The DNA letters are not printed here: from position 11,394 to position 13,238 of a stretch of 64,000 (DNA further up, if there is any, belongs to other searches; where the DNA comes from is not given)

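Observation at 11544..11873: Short-form ThrRS: TGS domain absent and editing domain reduced to its C-terminal half with the CxxxH motif degraded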

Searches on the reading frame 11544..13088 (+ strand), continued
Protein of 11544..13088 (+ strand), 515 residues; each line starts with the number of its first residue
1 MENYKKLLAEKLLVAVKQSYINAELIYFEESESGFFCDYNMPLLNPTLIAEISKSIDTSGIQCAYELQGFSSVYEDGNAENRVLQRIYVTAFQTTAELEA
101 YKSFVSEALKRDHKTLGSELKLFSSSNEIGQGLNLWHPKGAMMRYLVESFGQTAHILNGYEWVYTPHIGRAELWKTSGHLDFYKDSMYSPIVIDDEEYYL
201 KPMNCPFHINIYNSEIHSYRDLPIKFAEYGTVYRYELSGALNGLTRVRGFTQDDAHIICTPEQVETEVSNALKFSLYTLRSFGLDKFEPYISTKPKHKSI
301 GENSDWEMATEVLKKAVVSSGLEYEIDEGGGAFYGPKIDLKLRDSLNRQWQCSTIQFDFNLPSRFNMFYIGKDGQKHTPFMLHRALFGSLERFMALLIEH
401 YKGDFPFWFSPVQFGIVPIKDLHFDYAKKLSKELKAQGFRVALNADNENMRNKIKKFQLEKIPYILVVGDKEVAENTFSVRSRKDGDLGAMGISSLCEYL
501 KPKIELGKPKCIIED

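Call 37: fold_search(model_id=the predicted structure, library=pdb)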
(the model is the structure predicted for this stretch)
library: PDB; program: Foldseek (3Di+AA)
matches with E <= 10: 1359; with E <= 0.001: 565
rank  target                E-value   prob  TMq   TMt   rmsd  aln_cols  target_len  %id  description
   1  1qf6_A                8.4e-56  1.00  0.83  0.68   5.7       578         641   34  STRUCTURE OF E. COLI THREONYL-TRNA SYNTHETASE COMPLEXED WITH ITS COGNATE TRNA (released 1999-05-06)
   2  6vu9                  3.1e-53  1.00  0.73  0.60   8.8       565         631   35  Crystal structure of threonyl-tRNA synthetase (ThrRS) from Stenotrophomonas maltophilia K279a (released 2020-03-04)
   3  1nyq_B                9.2e-52  1.00  0.83  0.68   4.9       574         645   35  Structure of Staphylococcus aureus threonyl-tRNA synthetase complexed with an analogue of threonyl adenylate (released 2003-10-28)
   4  1nyq_A                2.6e-50  1.00  0.85  0.69   5.0       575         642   35  Structure of Staphylococcus aureus threonyl-tRNA synthetase complexed with an analogue of threonyl adenylate (released 2003-10-28)
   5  1nyr_B                6.0e-50  1.00  0.82  0.67   5.8       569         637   35  Structure of Staphylococcus aureus threonyl-tRNA synthetase complexed with ATP (released 2003-10-28)
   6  8h99_B                3.8e-47  1.00  0.73  0.93   3.3       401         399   40  Crystal structure of E. coli ThrS catalytic domain mutant (released 2023-02-08)
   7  4hwo_A                6.3e-47  1.00  0.72  0.90   4.4       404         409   40  Crystal structure of E. coli Threonyl-tRNA synthetase bound to a novel inhibitor (released 2013-09-18)
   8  8h99_A                9.3e-47  1.00  0.72  0.92   4.0       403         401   40  Crystal structure of E. coli ThrS catalytic domain mutant (released 2023-02-08)
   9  8wij_A                1.1e-46  1.00  0.73  0.93   3.6       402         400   40  Crystal structure of E. coli ThrS catalytic domain mutant L489M in complex with Obafluorin (released 2024-07-24)
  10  8wih_B                1.2e-46  1.00  0.73  0.93   3.2       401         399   40  Crystal structure of E. coli ThrS catalytic domain mutant G463A in complex with ATP (released 2024-07-24)
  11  8wih_A                1.3e-46  1.00  0.72  0.92   4.0       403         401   40  Crystal structure of E. coli ThrS catalytic domain mutant G463A in complex with ATP (released 2024-07-24)
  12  8wia_B                1.5e-46  1.00  0.72  0.93   3.3       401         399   40  Crystal structure of E. coli ThrS catalytic domain mutant G463S (released 2024-07-24)
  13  6l2q_A                1.7e-46  1.00  0.73  0.92   4.1       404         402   40  Threonyl-tRNA synthetase from Salmonella enterica in complex with an inhibitor (released 2020-01-15)
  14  8wia_A                1.9e-46  1.00  0.73  0.92   4.0       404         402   40  Crystal structure of E. coli ThrS catalytic domain mutant G463S (released 2024-07-24)
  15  7cbg_A                2.0e-46  1.00  0.73  0.93   3.6       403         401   40  Crystal structure of threonyl-tRNA synthetase (ThrRS) from Salmonella enterica in complex with an inhibitor (released 2020-10-07)
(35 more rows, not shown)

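Call 38: find_encoding_contigs(protein=P0085, flank=6000, max_places=2)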
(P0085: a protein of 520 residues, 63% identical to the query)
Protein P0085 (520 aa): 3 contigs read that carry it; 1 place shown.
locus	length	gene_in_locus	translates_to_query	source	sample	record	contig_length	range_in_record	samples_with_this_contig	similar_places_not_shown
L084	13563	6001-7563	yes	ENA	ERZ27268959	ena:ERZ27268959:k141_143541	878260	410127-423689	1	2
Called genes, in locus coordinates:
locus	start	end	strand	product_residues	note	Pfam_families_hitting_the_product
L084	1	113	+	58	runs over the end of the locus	-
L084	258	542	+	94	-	-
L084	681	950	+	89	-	PF13683:rve_3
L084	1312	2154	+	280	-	PF00165:HTH_AraC (weak), PF12833:HTH_18, PF00165:HTH_AraC, PF06445:GyrI-like, PF14526:Cass2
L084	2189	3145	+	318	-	PF01841:Transglut_core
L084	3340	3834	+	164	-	PF01381:HTH_3 (weak)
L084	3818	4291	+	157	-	-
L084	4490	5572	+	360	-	PF00144:Beta-lactamase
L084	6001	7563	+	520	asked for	PF00587:tRNA-synt_2b, PF03129:HGTP_anticodon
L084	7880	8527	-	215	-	PF02525:Flavodoxin_2 (faint), PF03358:FMN_red (weak)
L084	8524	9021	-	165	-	-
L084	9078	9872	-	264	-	PF00376:MerR, PF13411:MerR_1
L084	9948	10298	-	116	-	PF01638:HxlR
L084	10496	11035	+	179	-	PF02525:Flavodoxin_2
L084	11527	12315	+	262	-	PF01209:Ubie_methyltran (weak), PF13847:Methyltransf_31 (weak), PF08241:Methyltransf_11, PF08242:Methyltransf_12 (weak), PF13649:Methyltransf_25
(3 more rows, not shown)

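Call 39: find_encoding_contigs(protein=P0063, flank=6000, max_places=2)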
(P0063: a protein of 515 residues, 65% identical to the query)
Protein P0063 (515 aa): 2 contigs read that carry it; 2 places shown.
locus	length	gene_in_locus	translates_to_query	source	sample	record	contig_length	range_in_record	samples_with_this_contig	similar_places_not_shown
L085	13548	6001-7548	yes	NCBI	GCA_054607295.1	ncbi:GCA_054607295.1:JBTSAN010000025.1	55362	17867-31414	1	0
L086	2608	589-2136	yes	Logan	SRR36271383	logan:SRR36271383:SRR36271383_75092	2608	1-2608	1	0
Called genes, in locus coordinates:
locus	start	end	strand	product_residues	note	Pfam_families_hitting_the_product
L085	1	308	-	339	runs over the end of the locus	-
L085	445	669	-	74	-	-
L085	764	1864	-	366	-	-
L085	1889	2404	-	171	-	-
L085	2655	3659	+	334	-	PF22564:HAAS, PF06271:RDD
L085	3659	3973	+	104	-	PF03551:PadR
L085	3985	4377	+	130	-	PF08327:AHSA1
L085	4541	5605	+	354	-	PF17761:DUF1016_N, PF06250:YhcG_C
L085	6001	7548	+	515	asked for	PF00587:tRNA-synt_2b, PF03129:HGTP_anticodon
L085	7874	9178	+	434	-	PF13304:AAA_21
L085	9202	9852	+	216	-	PF13707:RloB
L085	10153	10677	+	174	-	PF13302:Acetyltransf_3, PF00583:Acetyltransf_1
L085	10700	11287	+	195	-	PF13302:Acetyltransf_3, PF13420:Acetyltransf_4 (weak), PF00583:Acetyltransf_1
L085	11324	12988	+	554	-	PF00133:tRNA-synt_1, PF01406:tRNA-synt_1e (faint), PF09334:tRNA-synt_1g, PF08264:Anticodon_1 (weak)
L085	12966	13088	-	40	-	-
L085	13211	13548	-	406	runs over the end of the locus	PF01306:LacY_symp (weak), PF03825:Nuc_H_symport, PF07690:MFS_1, PF12832:MFS_1_like, PF07690:MFS_1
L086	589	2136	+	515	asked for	PF00587:tRNA-synt_2b, PF03129:HGTP_anticodon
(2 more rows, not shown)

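Call 40: find_encoding_contigs(protein=P0073, flank=6000, max_places=2)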
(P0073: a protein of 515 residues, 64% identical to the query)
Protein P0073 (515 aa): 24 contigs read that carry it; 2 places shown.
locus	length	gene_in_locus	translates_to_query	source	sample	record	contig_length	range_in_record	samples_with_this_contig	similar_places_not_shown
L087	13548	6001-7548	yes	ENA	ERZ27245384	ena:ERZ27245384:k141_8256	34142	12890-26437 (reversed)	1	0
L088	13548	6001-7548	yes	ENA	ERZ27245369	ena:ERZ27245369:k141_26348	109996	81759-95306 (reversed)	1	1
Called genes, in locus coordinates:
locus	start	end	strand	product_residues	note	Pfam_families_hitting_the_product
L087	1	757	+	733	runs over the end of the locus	PF01336:tRNA_anti-codon, PF00152:tRNA-synt_2, PF02938:GAD, PF02686:GatC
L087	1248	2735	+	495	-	PF01425:Amidase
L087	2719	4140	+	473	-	PF02934:GatB_N, PF02637:GatB_Yqey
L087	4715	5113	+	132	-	PF14478:DUF4430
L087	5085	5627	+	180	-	-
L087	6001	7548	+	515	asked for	PF00587:tRNA-synt_2b, PF03129:HGTP_anticodon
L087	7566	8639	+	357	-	PF01118:Semialdhyde_dh, PF02774:Semialdhyde_dhC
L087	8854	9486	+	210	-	PF14066:DUF4256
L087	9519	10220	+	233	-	PF24741:AlkZ-rel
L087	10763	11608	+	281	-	PF00248:Aldo_ket_red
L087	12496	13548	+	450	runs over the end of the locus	PF03448:MgtE_N, PF00571:CBS, PF01769:MgtE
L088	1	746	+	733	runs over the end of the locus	PF01336:tRNA_anti-codon, PF00152:tRNA-synt_2, PF02938:GAD, PF02686:GatC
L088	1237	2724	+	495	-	PF01425:Amidase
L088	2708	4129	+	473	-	PF02934:GatB_N, PF02637:GatB_Yqey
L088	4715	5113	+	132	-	PF14478:DUF4430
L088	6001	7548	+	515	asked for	PF00587:tRNA-synt_2b, PF03129:HGTP_anticodon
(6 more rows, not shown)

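Call 49: list_cluster_members(proteins=[P0001, P0020, P0024, P0027, P0045, P0063, P0076, P0107, P0121, P0125])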
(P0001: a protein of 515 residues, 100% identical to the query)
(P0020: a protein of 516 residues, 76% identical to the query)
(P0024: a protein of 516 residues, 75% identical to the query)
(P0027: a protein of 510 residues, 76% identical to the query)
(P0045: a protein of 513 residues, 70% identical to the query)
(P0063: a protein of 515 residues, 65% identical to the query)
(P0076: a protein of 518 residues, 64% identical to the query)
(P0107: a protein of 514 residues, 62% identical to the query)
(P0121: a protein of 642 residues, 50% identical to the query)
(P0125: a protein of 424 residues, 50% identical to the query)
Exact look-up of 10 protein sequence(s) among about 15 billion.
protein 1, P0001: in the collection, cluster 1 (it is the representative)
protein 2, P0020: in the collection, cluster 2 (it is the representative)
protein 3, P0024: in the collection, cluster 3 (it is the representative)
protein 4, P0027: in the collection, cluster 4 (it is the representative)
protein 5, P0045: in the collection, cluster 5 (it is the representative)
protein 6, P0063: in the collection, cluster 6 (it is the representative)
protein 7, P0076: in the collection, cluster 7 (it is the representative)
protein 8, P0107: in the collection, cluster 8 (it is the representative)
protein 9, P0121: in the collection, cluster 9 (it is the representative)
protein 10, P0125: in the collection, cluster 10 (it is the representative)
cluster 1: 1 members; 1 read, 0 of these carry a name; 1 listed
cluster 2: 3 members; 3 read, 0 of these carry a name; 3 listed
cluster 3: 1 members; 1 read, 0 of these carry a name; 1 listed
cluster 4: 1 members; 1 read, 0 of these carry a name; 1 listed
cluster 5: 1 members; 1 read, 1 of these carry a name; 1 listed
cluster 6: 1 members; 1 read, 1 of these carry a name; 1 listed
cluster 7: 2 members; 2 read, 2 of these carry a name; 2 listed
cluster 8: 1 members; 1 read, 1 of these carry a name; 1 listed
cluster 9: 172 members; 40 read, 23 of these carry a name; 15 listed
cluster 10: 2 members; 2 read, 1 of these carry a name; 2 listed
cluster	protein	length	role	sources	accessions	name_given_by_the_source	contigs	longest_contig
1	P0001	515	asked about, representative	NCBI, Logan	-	-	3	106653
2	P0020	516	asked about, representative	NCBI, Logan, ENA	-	-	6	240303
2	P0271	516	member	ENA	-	-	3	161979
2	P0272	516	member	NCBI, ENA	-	-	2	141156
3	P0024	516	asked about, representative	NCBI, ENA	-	-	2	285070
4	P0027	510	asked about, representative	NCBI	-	-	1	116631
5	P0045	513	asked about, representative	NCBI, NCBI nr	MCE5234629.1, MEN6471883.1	MAG: threonine--tRNA ligase [Clostridiaceae bacterium] | threonine--tRNA ligase [Eubacteriales bacterium]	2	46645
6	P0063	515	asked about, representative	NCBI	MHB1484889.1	MAG: threonine--tRNA ligase [Saccharofermentanales bacterium]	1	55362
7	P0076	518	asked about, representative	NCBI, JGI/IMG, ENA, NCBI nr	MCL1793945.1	MAG: threonine--tRNA ligase [Oscillospiraceae bacterium] | threonine--tRNA ligase [Oscillospiraceae bacterium]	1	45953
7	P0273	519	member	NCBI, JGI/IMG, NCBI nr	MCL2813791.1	MAG: threonine--tRNA ligase [Oscillospiraceae bacterium] | threonine--tRNA ligase [Oscillospiraceae bacterium]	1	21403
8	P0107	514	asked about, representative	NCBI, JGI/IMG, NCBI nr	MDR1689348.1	MAG: threonine--tRNA ligase [Clostridiales bacterium] | threonyl-tRNA synthetase | threonine--tRNA ligase [Clostridiales bacterium]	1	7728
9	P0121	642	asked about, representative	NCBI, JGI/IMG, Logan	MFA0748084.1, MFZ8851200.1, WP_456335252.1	threonine--tRNA ligase [Fervidibacter sp.] | threonyl-tRNA synthetase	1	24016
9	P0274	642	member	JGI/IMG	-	threonyl-tRNA synthetase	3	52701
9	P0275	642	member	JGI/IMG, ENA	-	threonyl-tRNA synthetase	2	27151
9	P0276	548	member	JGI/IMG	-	threonyl-tRNA synthetase (EC 6.1.1.3)/Ser-tRNA(Thr) hydrolase (EC 3.1.1.-)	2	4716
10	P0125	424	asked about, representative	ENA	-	-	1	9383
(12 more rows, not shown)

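Call 71: search_dna_similar(query=window:11544-13088:+, collection=plasmids, mode=protein, max_rows=12)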
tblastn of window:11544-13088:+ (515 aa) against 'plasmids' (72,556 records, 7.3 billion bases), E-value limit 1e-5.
Records with a match: 719; places in all: 726; records where one place covers at least 80% of the query: 103.
Best place of each record, by identity: <60% 719.
By first word of the organism name: Klebsiella 569; Escherichia 33; Clostridium 9; Priestia 6; Streptomyces 6; Acinetobacter 5; Vibrio 5; Acetobacter 4; Sinorhizobium 4; Bacillus 3; and 55 more.
By predicted mobility (MOB-suite, as given by PLSDB): non-mobilizable 528; conjugative 154; mobilizable 37.
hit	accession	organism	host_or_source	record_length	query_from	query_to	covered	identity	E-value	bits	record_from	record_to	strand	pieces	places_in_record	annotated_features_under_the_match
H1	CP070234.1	Dolichospermum sp. DET69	freshwater metagenome,metagenomic ...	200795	64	501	85%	50.9%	1e-154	495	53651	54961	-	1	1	threonine--tRNA ligase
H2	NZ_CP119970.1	Gloeocapsopsis dulcis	Dried cell culture,Desert, underside of ...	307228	64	504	86%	49.7%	7e-151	484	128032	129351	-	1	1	thrS: threonine--tRNA ligase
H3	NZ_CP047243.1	Trichormus variabilis 0441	cell culture,thermal spring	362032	64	510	87%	48.3%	2e-148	477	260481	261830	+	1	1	thrS: threonine--tRNA ligase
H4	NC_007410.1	Trichormus variabilis ATCC 29413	-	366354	64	510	87%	48.3%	2e-148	477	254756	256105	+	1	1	thrS: threonine--tRNA ligase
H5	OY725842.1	Subdoligranulum variabile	-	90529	58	485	83%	47.4%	1e-123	405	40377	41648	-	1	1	record has no annotation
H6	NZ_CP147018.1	Bernardetia sp. Wsw4-3y2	Red alga,Red algae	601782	57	500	86%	45.7%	3e-129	422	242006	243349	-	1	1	thrS: threonine--tRNA ligase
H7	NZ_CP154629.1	Acetoanaerobium noterae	cell culture,Sludge of a digestion ...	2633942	64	501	85%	45.2%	4e-120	395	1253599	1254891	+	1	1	none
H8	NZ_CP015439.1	Anoxybacillus amylolyticus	Microbial isolate,soil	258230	56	501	87%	44.2%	3e-127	416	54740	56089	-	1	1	thrS: threonine--tRNA ligase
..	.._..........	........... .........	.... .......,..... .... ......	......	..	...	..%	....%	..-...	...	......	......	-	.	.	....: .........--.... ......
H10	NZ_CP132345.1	Clostridium butyricum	Homo sapiens,Faeces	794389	64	505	86%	44.6%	6e-121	398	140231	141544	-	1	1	thrS: threonine--tRNA ligase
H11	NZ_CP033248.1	Clostridium butyricum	environment swab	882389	64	505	86%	44.6%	7e-121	397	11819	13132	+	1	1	thrS: threonine--tRNA ligase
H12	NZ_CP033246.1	Clostridium butyricum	Homo sapiens,stool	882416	64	505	86%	44.6%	7e-121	397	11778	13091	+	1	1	thrS: threonine--tRNA ligase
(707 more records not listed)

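Call 72: get_annotated_region(hit=H5, flank=2500)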
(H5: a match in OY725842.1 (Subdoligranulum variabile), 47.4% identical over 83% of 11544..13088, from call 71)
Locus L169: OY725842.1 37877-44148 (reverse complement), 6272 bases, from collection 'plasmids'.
description: Subdoligranulum variabile strain Subdoligranulum variabile TSDC17.2-1.1 genome assembly, plasmid: 8
organism: Subdoligranulum variabile (NCBI taxid 214851)
taxonomy: Bacteria; Bacillota; Clostridia; Eubacteriales; Oscillospiraceae; Subdoligranulum; Subdoligranulum variabile
host: -; source: -; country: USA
typing (MOB-suite, as given by PLSDB): non-mobilizable
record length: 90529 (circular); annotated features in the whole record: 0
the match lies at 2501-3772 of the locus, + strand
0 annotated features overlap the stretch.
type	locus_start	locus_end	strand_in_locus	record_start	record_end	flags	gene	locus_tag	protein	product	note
